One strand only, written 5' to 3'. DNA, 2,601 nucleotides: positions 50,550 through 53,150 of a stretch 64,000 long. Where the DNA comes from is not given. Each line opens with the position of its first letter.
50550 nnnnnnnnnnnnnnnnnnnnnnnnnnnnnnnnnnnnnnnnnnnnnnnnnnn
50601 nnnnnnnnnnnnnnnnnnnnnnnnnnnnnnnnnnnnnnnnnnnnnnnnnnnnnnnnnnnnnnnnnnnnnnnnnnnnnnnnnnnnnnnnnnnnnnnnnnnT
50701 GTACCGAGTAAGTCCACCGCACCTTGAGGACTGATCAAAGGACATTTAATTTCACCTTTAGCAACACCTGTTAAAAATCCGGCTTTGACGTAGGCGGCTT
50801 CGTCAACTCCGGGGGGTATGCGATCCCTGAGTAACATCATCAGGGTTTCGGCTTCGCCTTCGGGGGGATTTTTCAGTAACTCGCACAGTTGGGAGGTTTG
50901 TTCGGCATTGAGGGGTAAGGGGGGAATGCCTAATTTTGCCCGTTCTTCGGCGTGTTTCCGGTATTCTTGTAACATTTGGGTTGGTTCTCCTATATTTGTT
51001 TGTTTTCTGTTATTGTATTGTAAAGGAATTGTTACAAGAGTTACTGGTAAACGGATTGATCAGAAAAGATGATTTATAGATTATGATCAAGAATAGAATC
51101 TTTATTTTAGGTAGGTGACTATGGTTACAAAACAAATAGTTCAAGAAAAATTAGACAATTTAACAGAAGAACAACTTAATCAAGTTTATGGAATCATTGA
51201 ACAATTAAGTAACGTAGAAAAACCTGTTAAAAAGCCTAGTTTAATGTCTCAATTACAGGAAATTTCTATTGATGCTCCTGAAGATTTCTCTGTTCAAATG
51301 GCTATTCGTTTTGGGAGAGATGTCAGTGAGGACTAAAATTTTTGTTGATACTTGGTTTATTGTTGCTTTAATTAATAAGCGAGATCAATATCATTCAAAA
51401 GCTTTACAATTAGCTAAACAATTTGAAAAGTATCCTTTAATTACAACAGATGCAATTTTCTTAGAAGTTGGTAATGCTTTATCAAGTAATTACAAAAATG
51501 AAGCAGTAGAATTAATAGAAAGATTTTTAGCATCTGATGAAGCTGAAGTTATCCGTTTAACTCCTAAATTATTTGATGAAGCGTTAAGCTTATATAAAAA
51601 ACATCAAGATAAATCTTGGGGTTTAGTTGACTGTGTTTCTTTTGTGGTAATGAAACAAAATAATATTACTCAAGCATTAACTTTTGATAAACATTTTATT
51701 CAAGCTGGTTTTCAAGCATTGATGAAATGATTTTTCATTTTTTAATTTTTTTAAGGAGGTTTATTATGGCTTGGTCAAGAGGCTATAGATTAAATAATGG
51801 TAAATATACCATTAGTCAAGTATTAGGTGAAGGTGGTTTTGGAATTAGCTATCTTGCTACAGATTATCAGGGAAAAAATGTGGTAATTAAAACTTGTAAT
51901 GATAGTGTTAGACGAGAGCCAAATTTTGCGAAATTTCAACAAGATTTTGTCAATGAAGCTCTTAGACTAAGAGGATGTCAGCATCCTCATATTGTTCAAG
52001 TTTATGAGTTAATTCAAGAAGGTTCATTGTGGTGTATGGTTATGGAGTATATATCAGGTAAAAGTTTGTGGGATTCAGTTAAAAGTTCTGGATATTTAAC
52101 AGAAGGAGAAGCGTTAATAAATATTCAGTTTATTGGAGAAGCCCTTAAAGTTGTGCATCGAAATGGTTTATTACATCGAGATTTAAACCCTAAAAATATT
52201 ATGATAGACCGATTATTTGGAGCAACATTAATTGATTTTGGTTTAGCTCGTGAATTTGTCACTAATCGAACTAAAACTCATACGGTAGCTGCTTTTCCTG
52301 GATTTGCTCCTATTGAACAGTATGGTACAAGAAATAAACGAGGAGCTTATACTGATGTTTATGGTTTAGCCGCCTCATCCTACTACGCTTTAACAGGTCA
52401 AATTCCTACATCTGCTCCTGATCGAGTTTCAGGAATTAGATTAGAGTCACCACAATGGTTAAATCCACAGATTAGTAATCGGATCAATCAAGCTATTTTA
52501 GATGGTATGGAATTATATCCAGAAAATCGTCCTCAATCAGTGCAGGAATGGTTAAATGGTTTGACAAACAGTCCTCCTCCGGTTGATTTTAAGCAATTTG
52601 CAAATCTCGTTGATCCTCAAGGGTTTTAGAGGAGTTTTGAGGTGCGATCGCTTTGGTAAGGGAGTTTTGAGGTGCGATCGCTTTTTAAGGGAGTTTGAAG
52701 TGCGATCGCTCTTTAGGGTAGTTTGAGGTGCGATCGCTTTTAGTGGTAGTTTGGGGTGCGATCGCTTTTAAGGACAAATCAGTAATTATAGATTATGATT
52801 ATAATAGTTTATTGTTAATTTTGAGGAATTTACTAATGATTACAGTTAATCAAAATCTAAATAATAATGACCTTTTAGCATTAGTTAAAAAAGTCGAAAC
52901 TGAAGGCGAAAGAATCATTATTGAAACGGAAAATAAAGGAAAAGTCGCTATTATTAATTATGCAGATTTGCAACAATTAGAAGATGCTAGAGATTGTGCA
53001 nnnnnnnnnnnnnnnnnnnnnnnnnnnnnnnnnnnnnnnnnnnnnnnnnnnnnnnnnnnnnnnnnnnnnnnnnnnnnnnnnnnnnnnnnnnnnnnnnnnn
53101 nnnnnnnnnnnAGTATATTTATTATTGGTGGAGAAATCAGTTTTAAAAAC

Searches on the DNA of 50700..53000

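Call 31: search_rna_families(source=window, start=50700, end=53000, threshold=evalue, max_evalue=1)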
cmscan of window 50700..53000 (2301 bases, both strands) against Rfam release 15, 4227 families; matches with E-value up to 1: 1.
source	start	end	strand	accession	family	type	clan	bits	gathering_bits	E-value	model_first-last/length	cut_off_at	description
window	51836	52000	+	RF00028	Intron_gpI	Intron;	-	16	50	0.56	1-253/253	no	Group I catalytic intron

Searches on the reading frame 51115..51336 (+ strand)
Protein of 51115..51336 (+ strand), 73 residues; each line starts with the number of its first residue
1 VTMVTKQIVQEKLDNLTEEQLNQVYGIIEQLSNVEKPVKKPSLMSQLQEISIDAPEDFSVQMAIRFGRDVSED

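Call 3: search_protein_families(library=pfam, proteins=[window:51115-51336:+], max_evalue=0.01)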
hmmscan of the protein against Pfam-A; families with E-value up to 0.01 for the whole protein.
window:51115-51336:+ (73 aa): 1 family
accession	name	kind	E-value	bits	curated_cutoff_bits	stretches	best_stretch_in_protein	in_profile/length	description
PF17035.10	BET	-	0.0063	17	24.5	1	1-32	2-33/64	Bromodomain extra-terminal - transcription regulation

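Call 32: search_protein_families(library=padloc, proteins=[window:51115-51336:+], max_evalue=0.01)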
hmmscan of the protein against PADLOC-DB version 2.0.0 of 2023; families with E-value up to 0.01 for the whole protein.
window:51115-51336:+ (73 aa): 0 families

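Call 33: search_protein_families(library=ncbifam, proteins=[window:51115-51336:+], max_evalue=0.001)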
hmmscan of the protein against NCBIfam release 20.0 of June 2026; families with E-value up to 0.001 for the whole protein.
window:51115-51336:+ (73 aa): 0 families

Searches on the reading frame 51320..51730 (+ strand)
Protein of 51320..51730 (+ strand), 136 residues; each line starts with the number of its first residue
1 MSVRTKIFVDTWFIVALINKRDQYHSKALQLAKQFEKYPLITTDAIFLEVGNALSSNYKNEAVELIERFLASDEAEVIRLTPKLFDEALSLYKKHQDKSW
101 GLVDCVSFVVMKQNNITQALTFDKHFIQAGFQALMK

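Call 3: search_protein_families(library=pfam, proteins=[window:51320-51730:+], max_evalue=0.01)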
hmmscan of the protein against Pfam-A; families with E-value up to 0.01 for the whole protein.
window:51320-51730:+ (136 aa): 1 family
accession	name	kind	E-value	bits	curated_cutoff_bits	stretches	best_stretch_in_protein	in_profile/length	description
PF01850.27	PIN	-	7.2e-15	56.1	23.6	1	7-131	1-119/120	PIN domain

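Call 18: find_homologous_proteins(query=window:51326-51730:+)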
Query window:51326-51730:+ (134 aa): 358 proteins with E <= 0.001 among 389 candidates; the best 120 are listed.
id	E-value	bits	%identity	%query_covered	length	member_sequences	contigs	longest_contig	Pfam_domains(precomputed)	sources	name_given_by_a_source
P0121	8.9e-82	289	100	100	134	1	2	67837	PF01850.28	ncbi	-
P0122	2.2e-81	288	99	100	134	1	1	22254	PF01850.28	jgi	-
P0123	6.0e-73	260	87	100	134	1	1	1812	PF01850.28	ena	-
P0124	1.5e-72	259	89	99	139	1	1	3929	PF01850.28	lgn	-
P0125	1.5e-72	259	89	100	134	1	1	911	PF01850.28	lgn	-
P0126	1.4e-71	256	87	100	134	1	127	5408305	PF01850.28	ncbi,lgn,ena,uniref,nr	ncbi:hypothetical protein PA905_12320 [Planktothrix agardhii CCAP 1459/11A]|uniref:PIN domain-contai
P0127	3.5e-71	255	86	100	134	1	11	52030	PF01850.28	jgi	jgi:uncharacterized protein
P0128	8.9e-71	253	87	100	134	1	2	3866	PF01850.28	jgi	jgi:predicted nucleic acid-binding protein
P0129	1.9e-69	249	82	100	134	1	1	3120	PF01850.28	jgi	jgi:uncharacterized protein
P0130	2.2e-69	249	84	100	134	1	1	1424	PF01850.28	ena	-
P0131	3.9e-69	248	84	100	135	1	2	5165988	PF01850.28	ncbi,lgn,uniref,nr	ncbi:type II toxin-antitoxin system VapC family toxin [Dolichospermum compactum]|uniref:PIN domain-c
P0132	4.7e-69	248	85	99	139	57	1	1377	PF01850.28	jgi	jgi:predicted nucleic acid-binding protein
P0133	7.7e-69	247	81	100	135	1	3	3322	PF01850.28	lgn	-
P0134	1.0e-68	247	81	100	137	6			PF01850.28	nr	nr:PIN domain-containing protein [Geminocystis sp. GBBB08]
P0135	1.2e-68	246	82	100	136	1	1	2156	PF01850.28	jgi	jgi:hypothetical protein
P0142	1.1e-67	243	81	100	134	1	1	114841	PF01850.28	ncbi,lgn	ncbi:MAG: type II toxin-antitoxin system VapC family toxin [Microcystaceae cyanobacterium]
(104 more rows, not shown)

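Call 19: find_encoding_contigs(protein=P0126, flank=3000, max_places=6)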
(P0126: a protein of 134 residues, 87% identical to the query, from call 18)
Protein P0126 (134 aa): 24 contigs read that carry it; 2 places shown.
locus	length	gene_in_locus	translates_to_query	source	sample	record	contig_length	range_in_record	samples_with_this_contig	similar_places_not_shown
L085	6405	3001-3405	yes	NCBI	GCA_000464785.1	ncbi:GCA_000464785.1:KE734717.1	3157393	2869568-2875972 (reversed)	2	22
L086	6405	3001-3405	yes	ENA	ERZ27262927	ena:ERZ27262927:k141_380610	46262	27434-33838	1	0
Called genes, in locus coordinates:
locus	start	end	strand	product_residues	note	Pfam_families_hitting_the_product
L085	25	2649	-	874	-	PF11791:Aconitase_B_N, PF06434:Aconitase_2_N, PF00330:Aconitase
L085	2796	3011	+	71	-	-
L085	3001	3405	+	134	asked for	PF01850:PIN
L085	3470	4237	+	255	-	PF01844:HNH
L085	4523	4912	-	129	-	PF01850:PIN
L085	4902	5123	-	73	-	PF01954:AF2212-like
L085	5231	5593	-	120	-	-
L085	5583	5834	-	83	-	-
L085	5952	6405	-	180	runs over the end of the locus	-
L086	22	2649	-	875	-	PF11791:Aconitase_B_N, PF06434:Aconitase_2_N, PF00330:Aconitase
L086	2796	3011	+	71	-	-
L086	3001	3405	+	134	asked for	PF01850:PIN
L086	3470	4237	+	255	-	PF01844:HNH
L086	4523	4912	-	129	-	PF01850:PIN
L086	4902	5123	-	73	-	PF01954:AF2212-like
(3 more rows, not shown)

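Call 20: find_encoding_contigs(protein=P0127, flank=3000, max_places=5)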
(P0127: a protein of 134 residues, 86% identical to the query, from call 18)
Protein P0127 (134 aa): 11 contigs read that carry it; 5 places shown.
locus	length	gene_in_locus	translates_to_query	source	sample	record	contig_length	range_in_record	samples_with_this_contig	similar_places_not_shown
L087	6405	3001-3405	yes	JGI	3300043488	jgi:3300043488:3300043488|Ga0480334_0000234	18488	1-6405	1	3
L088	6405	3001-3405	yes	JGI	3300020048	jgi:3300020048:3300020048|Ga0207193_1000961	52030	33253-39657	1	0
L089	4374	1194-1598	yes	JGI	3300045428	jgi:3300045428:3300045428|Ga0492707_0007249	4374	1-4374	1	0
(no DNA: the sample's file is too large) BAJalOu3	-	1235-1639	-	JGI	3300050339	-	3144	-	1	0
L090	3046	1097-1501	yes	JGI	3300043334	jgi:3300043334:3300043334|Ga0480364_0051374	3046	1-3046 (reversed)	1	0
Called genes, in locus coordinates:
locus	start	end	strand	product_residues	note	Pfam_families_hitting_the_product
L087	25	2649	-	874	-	PF11791:Aconitase_B_N, PF06434:Aconitase_2_N, PF00330:Aconitase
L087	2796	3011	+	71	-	-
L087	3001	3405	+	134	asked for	PF01850:PIN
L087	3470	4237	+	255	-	PF01844:HNH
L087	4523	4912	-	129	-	PF01850:PIN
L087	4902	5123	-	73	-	PF01954:AF2212-like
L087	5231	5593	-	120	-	-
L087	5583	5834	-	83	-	-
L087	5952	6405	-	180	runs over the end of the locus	-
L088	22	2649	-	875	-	PF11791:Aconitase_B_N, PF06434:Aconitase_2_N, PF00330:Aconitase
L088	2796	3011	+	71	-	-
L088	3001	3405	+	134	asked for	PF01850:PIN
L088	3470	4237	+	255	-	PF01844:HNH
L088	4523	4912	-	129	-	PF01850:PIN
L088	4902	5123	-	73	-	PF01954:AF2212-like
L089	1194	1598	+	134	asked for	PF01850:PIN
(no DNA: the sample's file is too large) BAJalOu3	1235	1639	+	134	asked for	PF01850:PIN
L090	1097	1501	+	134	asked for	PF01850:PIN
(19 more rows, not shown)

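Call 21: find_encoding_contigs(protein=P0142, flank=3000, max_places=3)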
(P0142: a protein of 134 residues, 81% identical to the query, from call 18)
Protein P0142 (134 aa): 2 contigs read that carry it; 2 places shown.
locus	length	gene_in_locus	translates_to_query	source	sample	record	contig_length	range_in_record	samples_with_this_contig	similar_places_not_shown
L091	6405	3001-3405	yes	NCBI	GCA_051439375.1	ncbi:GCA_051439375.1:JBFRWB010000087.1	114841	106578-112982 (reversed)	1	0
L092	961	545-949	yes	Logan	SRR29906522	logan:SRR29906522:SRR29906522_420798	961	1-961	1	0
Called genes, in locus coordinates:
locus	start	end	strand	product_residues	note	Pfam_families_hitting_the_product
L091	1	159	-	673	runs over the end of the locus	PF11791:Aconitase_B_N, PF06434:Aconitase_2_N, PF00330:Aconitase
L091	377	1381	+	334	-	PF13599:Pentapeptide_4 (weak), PF00805:Pentapeptide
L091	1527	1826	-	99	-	PF05016:ParE_toxin (weak)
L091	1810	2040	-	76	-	PF09720:Unstab_antitox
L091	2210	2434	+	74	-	PF07927:HicA_toxin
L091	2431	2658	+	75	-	PF15919:HicB_lk_antitox, PF15970:HicB-like_2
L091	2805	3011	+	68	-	-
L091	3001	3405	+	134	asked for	PF01850:PIN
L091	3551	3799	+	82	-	PF02604:PhdYeFM_antitox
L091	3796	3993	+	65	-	-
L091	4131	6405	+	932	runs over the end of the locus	PF07517:SecA_DEAD, PF00270:DEAD (weak), PF01043:SecA_PP_bind, PF21090:P-loop_SecA, PF07516:SecA_SW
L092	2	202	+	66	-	?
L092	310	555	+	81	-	-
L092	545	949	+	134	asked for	PF01850:PIN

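Call 22: find_related_loci(query=window:51326-51730:+, collection=metagenome_contigs, flank=4000)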
Query window:51326-51730:+ (134 aa) in metagenome_contigs; peptide patterns used: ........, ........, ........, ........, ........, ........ (x = any residue, [..] = any of these).
102 stretches matched a pattern; 22 encode a relative of the query (tblastn E <= 1e-3); 22 distinct loci.
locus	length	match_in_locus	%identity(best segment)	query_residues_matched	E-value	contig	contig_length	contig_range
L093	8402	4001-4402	83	1-134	4e-76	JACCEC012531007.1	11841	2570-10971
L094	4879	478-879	83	1-134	1e-75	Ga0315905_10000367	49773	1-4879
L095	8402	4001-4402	83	1-134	1e-75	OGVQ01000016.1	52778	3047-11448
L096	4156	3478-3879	81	1-134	4e-75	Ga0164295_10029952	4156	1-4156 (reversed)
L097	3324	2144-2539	80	1-134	1e-74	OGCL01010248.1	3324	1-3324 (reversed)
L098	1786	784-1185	81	1-134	1e-77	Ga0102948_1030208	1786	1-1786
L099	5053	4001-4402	81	1-134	1e-73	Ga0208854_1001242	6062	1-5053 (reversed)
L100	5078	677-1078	81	1-134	4e-73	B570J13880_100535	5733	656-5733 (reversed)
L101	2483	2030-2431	72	1-134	1e-69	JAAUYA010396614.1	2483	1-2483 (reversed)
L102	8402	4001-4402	72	1-134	1e-67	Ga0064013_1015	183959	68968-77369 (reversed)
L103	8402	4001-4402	72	1-134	1e-67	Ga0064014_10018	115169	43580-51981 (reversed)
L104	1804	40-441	71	1-134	1e-69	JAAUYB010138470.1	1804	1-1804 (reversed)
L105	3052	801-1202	69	1-134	8e-67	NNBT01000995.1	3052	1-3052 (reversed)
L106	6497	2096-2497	67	1-134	4e-66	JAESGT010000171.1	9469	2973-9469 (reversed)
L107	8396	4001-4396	68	3-134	4e-64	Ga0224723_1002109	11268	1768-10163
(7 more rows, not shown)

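Call 25: search_protein_families(library=pfam, proteins=[L093:4867-5232:+, L093:5322-6158:+, L094:890-1234:+, L094:1301-2767:+, L095:4842-5069:+, L097:2834-3202:+, L099:4526-4858:-, L100:1111-1452:-, L102:4598-4984:-, L104:483-818:+], max_evalue=0.01)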
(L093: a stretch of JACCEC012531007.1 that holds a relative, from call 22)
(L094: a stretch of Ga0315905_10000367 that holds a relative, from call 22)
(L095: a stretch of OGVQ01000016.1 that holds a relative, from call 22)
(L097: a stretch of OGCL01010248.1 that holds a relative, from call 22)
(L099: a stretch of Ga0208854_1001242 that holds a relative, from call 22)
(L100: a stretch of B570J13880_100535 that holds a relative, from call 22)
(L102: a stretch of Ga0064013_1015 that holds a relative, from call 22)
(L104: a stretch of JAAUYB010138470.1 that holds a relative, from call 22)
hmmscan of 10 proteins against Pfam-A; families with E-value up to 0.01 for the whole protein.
L093:4867-5232:+ (121 aa): 1 family
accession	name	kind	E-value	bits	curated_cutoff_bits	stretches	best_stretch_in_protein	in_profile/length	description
PF02452.23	PemK_toxin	-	3.1e-12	47.1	23.1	1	15-119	4-109/109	PemK-like, MazF-like toxin of type II toxin-antitoxin system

L093:5322-6158:+ (278 aa): 1 family
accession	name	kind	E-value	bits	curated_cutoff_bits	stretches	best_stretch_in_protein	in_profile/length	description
PF01844.29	HNH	-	9.8e-05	22.9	21.4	1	201-256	1-46/47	HNH endonuclease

L094:890-1234:+ (114 aa): 1 family
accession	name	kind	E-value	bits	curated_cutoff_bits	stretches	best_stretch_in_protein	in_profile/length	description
PF08869.16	XisI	-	1e-41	142.2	25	1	1-112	1-109/110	XisI protein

L094:1301-2767:+ (488 aa): 2 families
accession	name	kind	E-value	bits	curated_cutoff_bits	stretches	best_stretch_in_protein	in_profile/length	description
PF13304.12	AAA_21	-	2.3e-39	136.7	27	1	51-369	2-304/304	AAA domain, putative AbiEii toxin, Type IV TA system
PF02463.25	SMC_N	-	4.9e-09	36.4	40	1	49-369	25-203/220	RecF/RecN/SMC N terminal domain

L095:4842-5069:+ (75 aa): 1 family
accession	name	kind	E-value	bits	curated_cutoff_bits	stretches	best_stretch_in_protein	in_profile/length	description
PF04255.20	DUF433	-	2.6e-27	94.9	23.6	1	8-63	1-56/56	Protein of unknown function (DUF433)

L097:2834-3202:+ (122 aa): 1 family
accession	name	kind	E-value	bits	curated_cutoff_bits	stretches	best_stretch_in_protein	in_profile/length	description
PF02452.23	PemK_toxin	-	1.5e-11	44.9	23.1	1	15-120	3-109/109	PemK-like, MazF-like toxin of type II toxin-antitoxin system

L099:4526-4858:- (110 aa): 0 families

L100:1111-1452:- (113 aa): 1 family
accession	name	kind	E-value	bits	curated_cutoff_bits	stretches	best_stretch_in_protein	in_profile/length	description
PF08869.16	XisI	-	1.5e-42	144.9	25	1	1-111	1-109/110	XisI protein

L102:4598-4984:- (128 aa): 1 family
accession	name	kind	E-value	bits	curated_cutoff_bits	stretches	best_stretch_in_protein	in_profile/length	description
PF01969.22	Ni_insertion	-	2.7e-39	135.8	22.1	1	1-116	264-374/375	Nickel insertion protein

L104:483-818:+ (111 aa): 2 families
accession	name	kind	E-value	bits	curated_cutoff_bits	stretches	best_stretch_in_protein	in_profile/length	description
PF14900.11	DUF4493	-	0.0028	17.9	27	1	9-65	20-74/226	Domain of unknown function (DUF4493)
PF23623.1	GBD_IRG7_N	-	0.0094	16.5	27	0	26-65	41-82/95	IRG7 N-terminal galactose binding domain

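Call 32: search_protein_families(library=padloc, proteins=[window:51326-51730:+], max_evalue=0.01)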
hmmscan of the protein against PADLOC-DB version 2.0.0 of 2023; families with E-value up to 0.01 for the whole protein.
window:51326-51730:+ (134 aa): 0 families

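Call 33: search_protein_families(library=ncbifam, proteins=[window:51326-51730:+], max_evalue=0.001)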
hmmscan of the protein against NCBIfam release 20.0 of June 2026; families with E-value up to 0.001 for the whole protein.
window:51326-51730:+ (134 aa): 0 families
